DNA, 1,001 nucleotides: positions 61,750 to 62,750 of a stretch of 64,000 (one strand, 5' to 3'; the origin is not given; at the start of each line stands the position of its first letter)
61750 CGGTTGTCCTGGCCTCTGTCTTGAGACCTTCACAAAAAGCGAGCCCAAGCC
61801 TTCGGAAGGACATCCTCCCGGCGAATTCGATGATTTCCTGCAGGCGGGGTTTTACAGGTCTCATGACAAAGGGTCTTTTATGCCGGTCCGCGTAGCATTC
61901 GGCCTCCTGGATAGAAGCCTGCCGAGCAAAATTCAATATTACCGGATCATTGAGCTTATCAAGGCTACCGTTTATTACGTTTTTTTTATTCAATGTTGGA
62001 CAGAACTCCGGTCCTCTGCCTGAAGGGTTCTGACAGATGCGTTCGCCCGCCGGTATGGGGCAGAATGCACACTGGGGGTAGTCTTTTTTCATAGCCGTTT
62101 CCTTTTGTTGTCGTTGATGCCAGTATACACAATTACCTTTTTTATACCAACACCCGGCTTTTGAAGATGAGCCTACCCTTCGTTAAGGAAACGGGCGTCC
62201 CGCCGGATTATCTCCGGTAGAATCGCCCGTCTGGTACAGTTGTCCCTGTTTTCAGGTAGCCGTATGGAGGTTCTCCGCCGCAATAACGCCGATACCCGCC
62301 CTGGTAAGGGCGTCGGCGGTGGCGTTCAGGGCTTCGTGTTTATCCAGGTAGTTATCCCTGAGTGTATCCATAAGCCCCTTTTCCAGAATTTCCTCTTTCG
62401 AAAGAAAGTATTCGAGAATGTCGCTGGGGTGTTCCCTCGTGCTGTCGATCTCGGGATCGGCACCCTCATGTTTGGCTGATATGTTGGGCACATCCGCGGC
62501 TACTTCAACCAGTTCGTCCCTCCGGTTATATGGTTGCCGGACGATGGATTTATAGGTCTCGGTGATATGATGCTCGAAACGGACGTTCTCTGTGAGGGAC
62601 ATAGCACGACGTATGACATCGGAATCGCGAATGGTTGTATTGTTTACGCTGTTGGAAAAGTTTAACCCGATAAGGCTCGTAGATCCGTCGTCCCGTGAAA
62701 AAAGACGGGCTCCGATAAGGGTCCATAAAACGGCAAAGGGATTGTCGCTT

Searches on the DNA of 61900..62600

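Call 95: search_rna_families(source=window, start=61900, end=62600, threshold=evalue, max_evalue=1)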
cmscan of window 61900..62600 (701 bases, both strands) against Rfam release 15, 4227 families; matches with E-value up to 1: 0.
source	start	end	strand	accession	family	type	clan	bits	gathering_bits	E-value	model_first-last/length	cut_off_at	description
